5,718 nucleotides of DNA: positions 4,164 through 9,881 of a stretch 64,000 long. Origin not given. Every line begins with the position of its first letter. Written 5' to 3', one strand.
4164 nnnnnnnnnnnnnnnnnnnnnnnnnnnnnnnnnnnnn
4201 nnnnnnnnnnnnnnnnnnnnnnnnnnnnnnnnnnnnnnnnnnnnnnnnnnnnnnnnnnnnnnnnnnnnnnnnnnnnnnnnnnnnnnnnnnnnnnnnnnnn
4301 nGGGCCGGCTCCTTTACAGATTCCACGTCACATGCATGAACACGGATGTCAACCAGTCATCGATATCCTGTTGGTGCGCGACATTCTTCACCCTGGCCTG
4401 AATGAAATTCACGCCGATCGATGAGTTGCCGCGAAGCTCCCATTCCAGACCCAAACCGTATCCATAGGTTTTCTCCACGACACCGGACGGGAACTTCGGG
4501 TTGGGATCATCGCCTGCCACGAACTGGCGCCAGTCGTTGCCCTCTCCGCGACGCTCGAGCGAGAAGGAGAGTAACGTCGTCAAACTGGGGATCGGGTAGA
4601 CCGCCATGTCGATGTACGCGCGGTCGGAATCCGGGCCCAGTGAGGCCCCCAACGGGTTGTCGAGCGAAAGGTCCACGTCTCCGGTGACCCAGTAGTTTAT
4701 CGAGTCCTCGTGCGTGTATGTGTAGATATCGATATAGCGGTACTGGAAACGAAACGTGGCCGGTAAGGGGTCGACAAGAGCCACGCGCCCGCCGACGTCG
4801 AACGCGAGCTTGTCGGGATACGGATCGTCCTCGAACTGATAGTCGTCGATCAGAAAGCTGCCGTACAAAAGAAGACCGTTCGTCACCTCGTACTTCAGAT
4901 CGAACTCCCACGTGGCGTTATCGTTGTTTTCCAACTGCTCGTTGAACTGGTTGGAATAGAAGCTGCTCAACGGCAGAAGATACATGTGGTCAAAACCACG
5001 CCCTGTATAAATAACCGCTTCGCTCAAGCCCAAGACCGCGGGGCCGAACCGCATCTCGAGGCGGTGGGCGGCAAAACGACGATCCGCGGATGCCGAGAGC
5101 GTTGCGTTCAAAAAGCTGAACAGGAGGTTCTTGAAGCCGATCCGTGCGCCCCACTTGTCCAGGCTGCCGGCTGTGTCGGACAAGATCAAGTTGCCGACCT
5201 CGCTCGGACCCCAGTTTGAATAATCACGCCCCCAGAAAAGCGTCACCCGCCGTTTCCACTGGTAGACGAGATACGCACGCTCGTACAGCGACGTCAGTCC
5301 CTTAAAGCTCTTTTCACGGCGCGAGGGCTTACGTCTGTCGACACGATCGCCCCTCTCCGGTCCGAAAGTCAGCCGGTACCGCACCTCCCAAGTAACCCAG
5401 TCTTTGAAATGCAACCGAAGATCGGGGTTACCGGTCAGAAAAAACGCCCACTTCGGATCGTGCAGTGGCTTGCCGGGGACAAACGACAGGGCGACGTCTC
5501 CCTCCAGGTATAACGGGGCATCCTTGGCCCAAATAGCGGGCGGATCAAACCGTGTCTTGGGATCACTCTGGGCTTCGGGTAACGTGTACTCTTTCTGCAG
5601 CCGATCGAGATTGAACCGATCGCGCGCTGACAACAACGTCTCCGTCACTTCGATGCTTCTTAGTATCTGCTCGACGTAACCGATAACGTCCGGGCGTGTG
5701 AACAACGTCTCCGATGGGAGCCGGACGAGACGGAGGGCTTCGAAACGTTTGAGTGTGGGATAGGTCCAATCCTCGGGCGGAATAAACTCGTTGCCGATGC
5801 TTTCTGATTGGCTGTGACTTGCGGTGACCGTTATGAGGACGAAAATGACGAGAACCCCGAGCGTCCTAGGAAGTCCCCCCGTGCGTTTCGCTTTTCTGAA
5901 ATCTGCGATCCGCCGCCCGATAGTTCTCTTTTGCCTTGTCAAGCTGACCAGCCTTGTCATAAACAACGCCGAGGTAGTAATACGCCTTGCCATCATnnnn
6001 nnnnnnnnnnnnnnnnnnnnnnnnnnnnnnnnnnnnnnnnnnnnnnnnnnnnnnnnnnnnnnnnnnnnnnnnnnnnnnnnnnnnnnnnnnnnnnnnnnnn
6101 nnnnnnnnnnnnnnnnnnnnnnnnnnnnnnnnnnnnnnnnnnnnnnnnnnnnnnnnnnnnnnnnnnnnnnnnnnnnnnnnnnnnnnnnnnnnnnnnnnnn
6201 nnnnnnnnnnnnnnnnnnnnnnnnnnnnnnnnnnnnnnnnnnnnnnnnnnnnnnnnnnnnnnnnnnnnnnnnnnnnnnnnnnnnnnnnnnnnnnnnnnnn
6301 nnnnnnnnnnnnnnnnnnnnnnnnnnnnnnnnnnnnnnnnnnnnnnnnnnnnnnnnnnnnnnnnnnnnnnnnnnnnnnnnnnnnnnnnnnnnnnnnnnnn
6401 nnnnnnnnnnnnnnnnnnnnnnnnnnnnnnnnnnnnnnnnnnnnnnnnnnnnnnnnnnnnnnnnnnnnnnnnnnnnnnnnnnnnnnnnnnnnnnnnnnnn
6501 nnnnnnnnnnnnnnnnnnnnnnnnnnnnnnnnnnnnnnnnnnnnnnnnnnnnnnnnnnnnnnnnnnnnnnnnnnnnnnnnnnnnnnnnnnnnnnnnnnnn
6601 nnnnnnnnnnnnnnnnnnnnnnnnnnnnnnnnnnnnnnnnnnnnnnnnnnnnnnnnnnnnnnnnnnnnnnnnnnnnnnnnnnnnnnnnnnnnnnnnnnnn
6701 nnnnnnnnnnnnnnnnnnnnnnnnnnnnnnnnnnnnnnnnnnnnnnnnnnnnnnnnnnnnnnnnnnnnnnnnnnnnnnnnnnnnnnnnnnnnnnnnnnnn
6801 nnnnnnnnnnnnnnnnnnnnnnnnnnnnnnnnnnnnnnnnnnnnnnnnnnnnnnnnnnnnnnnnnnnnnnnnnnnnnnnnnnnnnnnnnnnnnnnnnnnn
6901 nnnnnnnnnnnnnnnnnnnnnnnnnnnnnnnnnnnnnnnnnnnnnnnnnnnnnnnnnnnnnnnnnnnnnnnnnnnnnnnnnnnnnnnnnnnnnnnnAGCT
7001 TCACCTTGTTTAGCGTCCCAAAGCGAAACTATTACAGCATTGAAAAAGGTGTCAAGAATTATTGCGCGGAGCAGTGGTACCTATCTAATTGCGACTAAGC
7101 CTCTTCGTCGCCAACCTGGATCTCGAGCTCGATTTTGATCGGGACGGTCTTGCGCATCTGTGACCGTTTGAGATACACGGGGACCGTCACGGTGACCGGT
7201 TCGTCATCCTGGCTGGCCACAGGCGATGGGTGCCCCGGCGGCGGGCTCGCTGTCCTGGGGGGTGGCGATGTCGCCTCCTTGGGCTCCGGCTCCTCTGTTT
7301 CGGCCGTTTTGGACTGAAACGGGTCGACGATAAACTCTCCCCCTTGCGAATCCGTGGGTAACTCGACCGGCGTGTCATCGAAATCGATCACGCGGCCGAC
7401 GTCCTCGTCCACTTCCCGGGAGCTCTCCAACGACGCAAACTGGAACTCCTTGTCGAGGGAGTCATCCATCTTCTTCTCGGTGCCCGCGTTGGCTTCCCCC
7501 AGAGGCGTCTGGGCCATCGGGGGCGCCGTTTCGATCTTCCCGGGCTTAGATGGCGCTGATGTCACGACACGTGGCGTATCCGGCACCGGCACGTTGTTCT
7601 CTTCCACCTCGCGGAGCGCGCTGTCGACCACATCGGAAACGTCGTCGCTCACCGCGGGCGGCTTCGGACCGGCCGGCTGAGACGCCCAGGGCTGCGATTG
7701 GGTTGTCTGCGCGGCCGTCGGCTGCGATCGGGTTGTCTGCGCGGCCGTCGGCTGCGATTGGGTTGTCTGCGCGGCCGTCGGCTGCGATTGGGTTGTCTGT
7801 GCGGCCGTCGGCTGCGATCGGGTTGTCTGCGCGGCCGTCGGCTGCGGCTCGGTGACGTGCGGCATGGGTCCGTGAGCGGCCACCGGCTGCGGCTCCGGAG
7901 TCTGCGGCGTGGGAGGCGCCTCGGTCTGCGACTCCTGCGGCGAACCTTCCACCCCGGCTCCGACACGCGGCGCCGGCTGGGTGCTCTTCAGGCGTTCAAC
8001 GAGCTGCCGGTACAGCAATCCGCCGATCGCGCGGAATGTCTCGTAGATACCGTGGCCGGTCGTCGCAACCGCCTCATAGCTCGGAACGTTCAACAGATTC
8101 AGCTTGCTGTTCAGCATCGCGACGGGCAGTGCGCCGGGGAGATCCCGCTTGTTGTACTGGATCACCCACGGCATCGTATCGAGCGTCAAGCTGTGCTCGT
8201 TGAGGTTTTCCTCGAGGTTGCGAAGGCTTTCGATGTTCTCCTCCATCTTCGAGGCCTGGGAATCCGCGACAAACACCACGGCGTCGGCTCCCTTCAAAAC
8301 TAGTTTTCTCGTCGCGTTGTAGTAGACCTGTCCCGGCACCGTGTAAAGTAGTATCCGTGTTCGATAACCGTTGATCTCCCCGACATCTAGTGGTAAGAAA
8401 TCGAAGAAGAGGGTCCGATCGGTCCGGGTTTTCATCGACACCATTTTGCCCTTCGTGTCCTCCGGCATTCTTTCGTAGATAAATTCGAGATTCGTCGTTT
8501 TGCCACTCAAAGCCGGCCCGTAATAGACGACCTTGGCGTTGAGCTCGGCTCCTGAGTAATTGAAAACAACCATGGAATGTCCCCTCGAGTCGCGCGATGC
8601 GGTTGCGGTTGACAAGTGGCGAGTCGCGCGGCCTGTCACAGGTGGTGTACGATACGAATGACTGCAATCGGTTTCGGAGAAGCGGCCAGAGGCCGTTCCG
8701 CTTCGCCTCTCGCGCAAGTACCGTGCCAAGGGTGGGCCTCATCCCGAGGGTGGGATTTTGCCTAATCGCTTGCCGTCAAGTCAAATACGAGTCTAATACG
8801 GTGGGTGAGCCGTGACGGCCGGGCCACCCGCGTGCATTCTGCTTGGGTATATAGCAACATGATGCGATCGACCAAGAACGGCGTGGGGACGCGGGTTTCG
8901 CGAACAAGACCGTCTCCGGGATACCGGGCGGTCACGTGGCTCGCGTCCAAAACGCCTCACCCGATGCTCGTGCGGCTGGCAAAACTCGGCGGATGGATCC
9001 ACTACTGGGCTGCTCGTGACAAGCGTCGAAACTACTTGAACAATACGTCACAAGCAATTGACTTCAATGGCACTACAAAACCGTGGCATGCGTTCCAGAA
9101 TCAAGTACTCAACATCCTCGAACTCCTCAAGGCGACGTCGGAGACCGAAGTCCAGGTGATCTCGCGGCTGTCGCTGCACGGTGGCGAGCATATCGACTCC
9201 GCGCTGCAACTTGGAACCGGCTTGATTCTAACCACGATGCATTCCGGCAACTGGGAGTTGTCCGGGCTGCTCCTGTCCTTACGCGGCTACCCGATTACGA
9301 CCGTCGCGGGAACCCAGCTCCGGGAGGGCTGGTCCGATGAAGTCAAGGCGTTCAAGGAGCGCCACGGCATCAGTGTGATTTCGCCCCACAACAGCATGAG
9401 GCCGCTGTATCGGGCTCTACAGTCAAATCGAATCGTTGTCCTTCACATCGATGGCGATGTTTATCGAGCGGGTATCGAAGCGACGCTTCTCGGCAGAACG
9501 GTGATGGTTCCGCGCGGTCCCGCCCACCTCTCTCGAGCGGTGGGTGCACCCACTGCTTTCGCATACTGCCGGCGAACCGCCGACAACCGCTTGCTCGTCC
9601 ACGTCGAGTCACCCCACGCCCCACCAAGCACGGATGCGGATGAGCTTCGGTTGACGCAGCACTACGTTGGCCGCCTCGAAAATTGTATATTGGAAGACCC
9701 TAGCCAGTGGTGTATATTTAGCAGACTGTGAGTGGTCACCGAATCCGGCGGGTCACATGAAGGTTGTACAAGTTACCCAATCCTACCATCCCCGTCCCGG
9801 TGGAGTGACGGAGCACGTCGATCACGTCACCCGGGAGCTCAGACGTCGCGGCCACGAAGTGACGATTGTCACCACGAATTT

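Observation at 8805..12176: PatA/PimA-like pair (HtrB-family acyltransferase + PimA-like GT4) followed by an MFS transporter: candidate mannosyl-phosphoinositide-type glycolipid module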

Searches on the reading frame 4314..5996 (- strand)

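Call 44: search_protein_families(library=pfam, proteins=[window:4314-5996:-], max_evalue=1)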
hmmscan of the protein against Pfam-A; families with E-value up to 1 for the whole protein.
window:4314-5996:- (560 aa): 1 family
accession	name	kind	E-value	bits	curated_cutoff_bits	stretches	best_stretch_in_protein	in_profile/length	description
PF14052.12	Caps_assemb_Wzi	-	6.4e-07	29.1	30.1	2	239-280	71-111/392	Capsule assembly protein Wzi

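Call 52: search_protein_families(library=ncbifam, proteins=[window:4314-5996:-], max_evalue=0.001)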
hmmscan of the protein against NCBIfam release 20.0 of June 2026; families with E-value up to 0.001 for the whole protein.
window:4314-5996:- (560 aa): 0 families

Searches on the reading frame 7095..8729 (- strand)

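Call 44: search_protein_families(library=pfam, proteins=[window:7095-8729:-], max_evalue=1)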
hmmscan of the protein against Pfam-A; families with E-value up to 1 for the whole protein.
window:7095-8729:- (544 aa): 4 families
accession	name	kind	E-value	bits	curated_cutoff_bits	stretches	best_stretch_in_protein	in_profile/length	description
PF00025.27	Arf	-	1.2e-05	25.3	22.3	1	125-230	59-165/174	ADP-ribosylation factor family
PF04670.18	Gtr1_RagA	-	0.00029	20.8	22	1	66-180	1-109/232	Gtr1/RagA G protein conserved region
PF19993.5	DO-GTPase2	-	0.02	15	27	1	94-197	59-173/226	Double-GTPase 2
PF01500.22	Keratin_B2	-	0.095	13.1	28.7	1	296-353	26-77/165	Keratin, high sulfur B2 protein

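Call 52: search_protein_families(library=ncbifam, proteins=[window:7095-8729:-], max_evalue=0.001)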
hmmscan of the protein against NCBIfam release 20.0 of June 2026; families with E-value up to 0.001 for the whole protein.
window:7095-8729:- (544 aa): 0 families

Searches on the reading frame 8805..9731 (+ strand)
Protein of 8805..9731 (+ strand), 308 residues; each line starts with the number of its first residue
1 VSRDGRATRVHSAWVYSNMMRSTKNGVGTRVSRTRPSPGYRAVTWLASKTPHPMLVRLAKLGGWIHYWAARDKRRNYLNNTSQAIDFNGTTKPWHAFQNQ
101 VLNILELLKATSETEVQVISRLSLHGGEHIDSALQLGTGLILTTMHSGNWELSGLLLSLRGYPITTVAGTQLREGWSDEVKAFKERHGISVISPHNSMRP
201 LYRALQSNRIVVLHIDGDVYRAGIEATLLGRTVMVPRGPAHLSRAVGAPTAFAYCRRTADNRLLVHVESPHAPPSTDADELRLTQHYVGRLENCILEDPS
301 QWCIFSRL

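Call 3: search_protein_families(library=pfam, proteins=[window:8805-9731:+], max_evalue=0.01)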
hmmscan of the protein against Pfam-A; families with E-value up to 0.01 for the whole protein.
window:8805-9731:+ (308 aa): 1 family
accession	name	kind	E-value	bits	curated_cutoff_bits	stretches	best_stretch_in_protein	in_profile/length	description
PF03279.18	Lip_A_acyltrans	-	4e-26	92.3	22.3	1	42-307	21-291/295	Bacterial lipid A biosynthesis acyltransferase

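Call 4: search_protein_families(library=ncbifam, proteins=[window:8805-9731:+], max_evalue=0.01)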
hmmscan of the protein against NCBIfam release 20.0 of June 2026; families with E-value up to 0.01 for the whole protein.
window:8805-9731:+ (308 aa): 10 families
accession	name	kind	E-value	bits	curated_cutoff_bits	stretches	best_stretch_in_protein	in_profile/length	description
NF005919.0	PRK07920.1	equivalog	5.4e-28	97.9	209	1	40-305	15-289/311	phosphatidylinositol mannoside acyltransferase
NF006270.0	PRK08419.1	equivalog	6.3e-18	65.1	248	1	46-307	16-286/298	lipid A biosynthesis lauroyl acyltransferase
NF006487.0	PRK08905.1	equivalog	3.5e-13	49.3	281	1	42-302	5-266/290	lysophospholipid acyltransferase family protein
NF006438.0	PRK08734.1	equivalog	9e-13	47.9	363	1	43-302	13-278/305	lauroyl acyltransferase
NF005120.0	PRK06553.1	equivalog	2.9e-08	33.4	273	1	120-304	114-301/308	lipid A biosynthesis lauroyl acyltransferase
NF004569.0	PRK05906.1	equivalog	2.6e-07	29.8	439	1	128-303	130-306/454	lipid A biosynthesis lauroyl acyltransferase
TIGR02208.1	lipid_A_msbB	equivalog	0.00029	20.2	336.05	1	101-212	85-196/305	lauroyl-Kdo(2)-lipid IV(A) myristoyltransferase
NF006507.0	PRK08943.1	subfamily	0.00032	19.9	337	1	100-210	94-204/322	lipid A biosynthesis (KDO)2-(lauroyl)-lipid IVA acyltransferase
NF004191.0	PRK05646.1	equivalog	0.0016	17.6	491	1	43-302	24-288/310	lipid A biosynthesis lauroyl acyltransferase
TIGR02207.1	lipid_A_htrB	subfamily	0.004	16.6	297.8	1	43-302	21-284/303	LpxL/LpxP family Kdo(2)-lipid IV(A) lauroyl/palmitoleoyl acyltransferase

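Call 5: search_solved_structures(query=window:8805-9731:+, max_evalue=0.01, show_alignments=2)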
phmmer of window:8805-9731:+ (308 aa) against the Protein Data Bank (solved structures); distinct sequences matched with E-value up to 0.01: 4.
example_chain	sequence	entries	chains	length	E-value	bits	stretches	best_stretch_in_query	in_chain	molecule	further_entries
5oce_A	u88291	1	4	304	5.2e-14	55.3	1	126-302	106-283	Phosphatidylinositol mannoside acyltransferase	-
5f2t_A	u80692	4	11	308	5.4e-14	55.2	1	126-302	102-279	Phosphatidylinositol mannoside acyltransferase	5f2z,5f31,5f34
7ojt_A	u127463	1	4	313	5.6e-14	55.2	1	126-302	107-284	Phosphatidylinositol mannoside acyltransferase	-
5kn7_B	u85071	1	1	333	0.0029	20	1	96-269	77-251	Lipid A biosynthesis lauroyl acyltransferase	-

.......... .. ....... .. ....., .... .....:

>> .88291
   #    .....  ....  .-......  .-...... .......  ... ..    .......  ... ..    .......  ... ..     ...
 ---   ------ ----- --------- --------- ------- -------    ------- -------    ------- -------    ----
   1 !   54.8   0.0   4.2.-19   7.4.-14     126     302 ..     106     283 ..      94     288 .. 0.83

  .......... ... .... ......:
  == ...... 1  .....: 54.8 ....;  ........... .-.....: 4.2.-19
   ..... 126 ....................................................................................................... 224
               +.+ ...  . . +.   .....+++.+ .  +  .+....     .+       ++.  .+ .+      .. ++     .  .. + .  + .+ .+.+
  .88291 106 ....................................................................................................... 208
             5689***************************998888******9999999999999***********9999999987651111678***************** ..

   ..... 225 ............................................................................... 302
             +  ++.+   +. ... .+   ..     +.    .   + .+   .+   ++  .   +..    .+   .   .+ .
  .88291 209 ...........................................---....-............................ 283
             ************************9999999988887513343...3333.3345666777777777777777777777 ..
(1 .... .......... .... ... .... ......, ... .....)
